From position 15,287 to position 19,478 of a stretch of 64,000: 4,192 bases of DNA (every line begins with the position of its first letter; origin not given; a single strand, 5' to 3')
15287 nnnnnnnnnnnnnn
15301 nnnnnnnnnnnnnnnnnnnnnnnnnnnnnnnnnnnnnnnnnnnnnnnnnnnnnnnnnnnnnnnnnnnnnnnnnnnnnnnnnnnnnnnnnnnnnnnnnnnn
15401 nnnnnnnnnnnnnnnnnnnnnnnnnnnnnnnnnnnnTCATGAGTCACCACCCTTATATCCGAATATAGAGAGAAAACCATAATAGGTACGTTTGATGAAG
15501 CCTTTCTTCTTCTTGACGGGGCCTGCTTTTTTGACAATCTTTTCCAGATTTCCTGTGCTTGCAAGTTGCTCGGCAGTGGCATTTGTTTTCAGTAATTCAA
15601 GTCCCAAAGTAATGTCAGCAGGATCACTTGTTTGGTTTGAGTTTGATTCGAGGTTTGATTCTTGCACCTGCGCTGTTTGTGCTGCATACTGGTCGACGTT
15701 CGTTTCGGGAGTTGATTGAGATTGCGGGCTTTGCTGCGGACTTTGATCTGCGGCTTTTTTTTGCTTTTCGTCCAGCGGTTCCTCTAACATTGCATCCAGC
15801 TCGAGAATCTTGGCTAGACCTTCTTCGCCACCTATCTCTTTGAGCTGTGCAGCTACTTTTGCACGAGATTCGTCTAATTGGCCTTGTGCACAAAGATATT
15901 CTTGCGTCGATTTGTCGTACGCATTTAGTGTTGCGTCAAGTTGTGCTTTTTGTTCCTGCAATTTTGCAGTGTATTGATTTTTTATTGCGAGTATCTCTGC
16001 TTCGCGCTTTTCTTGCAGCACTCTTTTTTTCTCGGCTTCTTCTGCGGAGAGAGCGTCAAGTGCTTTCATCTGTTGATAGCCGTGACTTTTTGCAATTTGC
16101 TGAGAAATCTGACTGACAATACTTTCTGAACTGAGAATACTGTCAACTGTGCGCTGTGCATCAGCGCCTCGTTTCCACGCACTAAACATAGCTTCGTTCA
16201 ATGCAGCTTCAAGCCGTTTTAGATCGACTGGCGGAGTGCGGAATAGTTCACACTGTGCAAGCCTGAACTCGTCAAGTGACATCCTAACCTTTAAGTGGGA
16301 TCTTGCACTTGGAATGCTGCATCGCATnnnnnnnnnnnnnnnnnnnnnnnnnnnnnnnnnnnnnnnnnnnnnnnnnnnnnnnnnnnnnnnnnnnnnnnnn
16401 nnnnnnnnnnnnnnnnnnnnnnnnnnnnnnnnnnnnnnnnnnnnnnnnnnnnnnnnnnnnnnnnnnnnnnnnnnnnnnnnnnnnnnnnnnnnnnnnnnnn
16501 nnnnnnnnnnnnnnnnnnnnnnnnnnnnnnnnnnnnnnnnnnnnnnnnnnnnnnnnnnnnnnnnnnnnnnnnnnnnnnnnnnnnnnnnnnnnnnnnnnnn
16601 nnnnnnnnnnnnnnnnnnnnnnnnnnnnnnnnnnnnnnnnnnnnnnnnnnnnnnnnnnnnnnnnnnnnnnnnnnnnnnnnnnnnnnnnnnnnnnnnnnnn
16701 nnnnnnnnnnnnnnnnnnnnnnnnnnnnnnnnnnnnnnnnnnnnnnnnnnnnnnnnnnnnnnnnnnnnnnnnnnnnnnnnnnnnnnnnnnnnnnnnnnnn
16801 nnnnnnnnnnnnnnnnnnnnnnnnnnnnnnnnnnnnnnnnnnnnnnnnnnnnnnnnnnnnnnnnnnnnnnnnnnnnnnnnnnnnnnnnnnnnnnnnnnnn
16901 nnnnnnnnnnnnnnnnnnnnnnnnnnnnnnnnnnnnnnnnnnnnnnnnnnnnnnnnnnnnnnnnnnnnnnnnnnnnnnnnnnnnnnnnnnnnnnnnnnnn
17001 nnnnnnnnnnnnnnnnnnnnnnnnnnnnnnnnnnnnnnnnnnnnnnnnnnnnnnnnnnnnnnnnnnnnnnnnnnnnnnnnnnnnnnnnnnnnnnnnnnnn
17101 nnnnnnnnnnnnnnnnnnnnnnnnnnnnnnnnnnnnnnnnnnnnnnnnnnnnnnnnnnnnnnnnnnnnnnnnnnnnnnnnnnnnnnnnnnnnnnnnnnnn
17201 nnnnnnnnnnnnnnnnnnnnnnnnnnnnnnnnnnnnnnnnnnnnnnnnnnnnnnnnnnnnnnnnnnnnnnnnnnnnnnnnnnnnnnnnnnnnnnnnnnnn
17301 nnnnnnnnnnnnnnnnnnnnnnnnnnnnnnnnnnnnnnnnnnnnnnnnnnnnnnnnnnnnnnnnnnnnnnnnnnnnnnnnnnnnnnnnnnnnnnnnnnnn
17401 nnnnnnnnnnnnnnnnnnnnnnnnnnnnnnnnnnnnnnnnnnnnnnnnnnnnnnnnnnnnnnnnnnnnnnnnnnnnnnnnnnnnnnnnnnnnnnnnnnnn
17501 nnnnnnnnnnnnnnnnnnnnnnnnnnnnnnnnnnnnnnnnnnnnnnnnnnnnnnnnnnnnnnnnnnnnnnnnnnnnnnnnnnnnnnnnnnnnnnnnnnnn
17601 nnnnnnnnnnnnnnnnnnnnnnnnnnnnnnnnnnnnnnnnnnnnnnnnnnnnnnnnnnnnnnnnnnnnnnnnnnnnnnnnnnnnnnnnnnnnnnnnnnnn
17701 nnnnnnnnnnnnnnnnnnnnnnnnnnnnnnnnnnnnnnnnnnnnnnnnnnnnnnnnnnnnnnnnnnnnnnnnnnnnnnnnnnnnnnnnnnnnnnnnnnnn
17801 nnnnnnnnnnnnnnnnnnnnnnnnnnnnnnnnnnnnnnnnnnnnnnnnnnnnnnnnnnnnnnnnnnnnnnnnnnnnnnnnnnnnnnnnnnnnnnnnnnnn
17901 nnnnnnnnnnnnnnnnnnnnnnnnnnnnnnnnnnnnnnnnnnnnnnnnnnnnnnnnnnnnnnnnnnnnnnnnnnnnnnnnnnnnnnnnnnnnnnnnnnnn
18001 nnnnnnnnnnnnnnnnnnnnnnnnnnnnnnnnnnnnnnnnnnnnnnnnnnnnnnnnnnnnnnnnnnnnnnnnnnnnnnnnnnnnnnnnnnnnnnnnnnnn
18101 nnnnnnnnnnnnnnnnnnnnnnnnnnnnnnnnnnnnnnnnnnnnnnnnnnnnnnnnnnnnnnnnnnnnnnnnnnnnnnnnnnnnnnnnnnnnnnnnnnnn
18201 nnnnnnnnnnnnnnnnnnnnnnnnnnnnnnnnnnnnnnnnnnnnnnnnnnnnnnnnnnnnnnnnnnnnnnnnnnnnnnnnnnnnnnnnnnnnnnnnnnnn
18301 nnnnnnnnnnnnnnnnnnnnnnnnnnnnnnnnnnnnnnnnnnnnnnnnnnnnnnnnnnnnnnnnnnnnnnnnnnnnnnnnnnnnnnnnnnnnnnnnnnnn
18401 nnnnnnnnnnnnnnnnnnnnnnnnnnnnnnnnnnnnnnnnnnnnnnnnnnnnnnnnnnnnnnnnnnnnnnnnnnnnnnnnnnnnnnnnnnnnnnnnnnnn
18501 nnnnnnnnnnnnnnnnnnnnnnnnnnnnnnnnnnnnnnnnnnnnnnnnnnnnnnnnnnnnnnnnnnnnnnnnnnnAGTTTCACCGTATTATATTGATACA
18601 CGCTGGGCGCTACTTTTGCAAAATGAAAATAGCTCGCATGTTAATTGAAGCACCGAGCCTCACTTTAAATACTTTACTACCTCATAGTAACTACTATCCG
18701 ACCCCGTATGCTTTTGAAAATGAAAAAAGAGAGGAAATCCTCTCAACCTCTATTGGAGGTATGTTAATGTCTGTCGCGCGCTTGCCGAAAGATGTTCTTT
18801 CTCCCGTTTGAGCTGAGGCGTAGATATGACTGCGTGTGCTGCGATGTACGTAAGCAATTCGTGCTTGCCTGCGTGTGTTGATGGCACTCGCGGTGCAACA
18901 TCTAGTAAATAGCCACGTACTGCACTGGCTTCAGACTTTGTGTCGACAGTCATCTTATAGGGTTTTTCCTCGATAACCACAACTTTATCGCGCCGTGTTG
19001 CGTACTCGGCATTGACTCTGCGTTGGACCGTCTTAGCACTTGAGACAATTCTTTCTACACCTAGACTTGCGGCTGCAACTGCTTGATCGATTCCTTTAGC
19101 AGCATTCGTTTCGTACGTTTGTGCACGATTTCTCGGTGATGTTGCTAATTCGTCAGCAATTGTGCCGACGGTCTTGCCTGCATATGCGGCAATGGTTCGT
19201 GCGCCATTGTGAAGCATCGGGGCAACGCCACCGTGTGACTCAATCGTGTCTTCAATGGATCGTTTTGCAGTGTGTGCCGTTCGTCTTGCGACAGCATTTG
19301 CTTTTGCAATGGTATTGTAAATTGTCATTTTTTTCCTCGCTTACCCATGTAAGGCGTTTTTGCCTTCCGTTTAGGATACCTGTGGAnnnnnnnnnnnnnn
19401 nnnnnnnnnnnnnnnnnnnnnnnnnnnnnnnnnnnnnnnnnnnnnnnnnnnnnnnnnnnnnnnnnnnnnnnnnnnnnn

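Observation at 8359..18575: Seven-gene operon combining two different AAA+ ATPases, a vWA protein and four domain-less/coiled-coil proteins: candidate undescribed system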

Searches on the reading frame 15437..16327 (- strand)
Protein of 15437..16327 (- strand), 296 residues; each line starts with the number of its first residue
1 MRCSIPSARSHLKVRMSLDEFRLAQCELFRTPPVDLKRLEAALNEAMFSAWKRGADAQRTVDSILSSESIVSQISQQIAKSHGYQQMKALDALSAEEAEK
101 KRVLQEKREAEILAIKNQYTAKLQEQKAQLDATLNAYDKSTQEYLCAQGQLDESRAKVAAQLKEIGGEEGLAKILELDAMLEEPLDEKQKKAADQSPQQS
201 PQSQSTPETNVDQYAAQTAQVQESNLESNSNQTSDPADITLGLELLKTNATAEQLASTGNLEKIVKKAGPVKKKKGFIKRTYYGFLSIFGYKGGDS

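Call 4: search_protein_families(library=pfam, proteins=[window:15437-16327:-], max_evalue=0.1)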
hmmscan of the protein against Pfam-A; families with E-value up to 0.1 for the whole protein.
window:15437-16327:- (296 aa): 0 families

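Call 5: search_protein_families(library=padloc, proteins=[window:15437-16327:-], max_evalue=0.1)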
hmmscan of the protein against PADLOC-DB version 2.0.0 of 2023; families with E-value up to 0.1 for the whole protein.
window:15437-16327:- (296 aa): 1 family
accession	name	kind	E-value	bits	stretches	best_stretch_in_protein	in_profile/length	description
PDLC02471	BrxC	-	0.049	9.7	1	66-249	999-1176/1190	BrxC-PglY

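Call 6: search_protein_families(library=phrogs, proteins=[window:15437-16327:-], max_evalue=0.1)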
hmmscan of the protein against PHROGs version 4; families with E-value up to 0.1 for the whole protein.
window:15437-16327:- (296 aa): 2 families
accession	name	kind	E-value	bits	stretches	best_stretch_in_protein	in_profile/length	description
phrog_6223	-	transcription regulation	0.00091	20.2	1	53-103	16-66/73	transcriptional repressor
phrog_12512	-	unknown function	0.086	13.1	0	38-133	238-332/340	-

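Call 7: search_protein_families(library=ncbifam, proteins=[window:15437-16327:-], max_evalue=0.1)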
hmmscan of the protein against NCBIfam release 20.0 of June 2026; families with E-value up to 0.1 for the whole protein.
window:15437-16327:- (296 aa): 1 family
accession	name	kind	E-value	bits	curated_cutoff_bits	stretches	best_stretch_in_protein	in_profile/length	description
NF009184.0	PRK12532.1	equivalog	0.019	14.9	276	1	155-235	66-143/195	RNA polymerase sigma factor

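Call 122: search_solved_structures(query=A6, max_evalue=1)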
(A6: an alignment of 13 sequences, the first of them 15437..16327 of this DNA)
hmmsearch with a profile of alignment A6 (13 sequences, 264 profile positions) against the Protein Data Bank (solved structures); distinct sequences matched with E-value up to 1: 20.
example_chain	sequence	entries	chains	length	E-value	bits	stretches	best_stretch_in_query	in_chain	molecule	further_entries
3qku_A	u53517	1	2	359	0.0052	20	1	127-175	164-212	DNA double-strand break repair rad50 ATPase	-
6iwb_A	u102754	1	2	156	0.0099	19.1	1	44-119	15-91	Apolipoprotein E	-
8grx_A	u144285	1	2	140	0.026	17.7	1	56-147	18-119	Apolipoprotein E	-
1ya9_A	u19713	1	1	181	0.028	17.6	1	36-150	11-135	Apolipoprotein E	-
6ncn_A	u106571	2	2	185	0.029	17.6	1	36-130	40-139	Apolipoprotein E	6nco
1gs9_A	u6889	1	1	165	0.035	17.3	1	36-147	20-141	APOLIPOPROTEIN E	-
1or2_A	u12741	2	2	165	0.041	17.1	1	36-118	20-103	APOLIPOPROTEIN E | PROTEIN (APOLIPOPROTEIN E)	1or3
1le4_A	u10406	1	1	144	0.041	17.1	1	56-147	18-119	APOLIPOPROTEIN E4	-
2kc3_A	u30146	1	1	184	0.053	16.7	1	36-118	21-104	Apolipoprotein E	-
1h7i_A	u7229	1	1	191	0.055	16.7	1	36-118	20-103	APOLIPOPROTEIN E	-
1ea8_A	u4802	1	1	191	0.056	16.6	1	36-118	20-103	APOLIPOPROTEIN E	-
1nfo_A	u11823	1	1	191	0.056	16.6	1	36-118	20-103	APOLIPOPROTEIN E2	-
1b68_A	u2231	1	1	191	0.058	16.6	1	36-130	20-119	APOLIPOPROTEIN E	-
1nfn_A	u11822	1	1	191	0.062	16.5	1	36-118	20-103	APOLIPOPROTEIN E3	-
9sa3_A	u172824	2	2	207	0.07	16.3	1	36-130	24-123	Apolipoprotein E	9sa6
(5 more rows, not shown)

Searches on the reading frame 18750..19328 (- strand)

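Call 4: search_protein_families(library=pfam, proteins=[window:18750-19328:-], max_evalue=0.1)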
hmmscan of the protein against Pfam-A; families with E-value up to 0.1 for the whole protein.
window:18750-19328:- (192 aa): 0 families

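Call 5: search_protein_families(library=padloc, proteins=[window:18750-19328:-], max_evalue=0.1)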
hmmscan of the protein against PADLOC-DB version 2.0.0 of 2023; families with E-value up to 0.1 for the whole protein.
window:18750-19328:- (192 aa): 0 families

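Call 6: search_protein_families(library=phrogs, proteins=[window:18750-19328:-], max_evalue=0.1)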
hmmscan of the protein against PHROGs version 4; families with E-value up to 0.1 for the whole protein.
window:18750-19328:- (192 aa): 1 family
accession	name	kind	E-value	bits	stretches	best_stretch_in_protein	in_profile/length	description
phrog_35083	-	unknown function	0.085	14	0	77-125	30-77/124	-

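Call 7: search_protein_families(library=ncbifam, proteins=[window:18750-19328:-], max_evalue=0.1)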
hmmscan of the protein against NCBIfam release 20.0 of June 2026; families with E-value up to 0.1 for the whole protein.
window:18750-19328:- (192 aa): 1 family
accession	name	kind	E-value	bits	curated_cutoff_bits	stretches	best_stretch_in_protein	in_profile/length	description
NF050001.1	restrict_BbrUII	equivalog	0.064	11.8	550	1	92-183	523-620/659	BbrUII/HgiDII family restriction enzyme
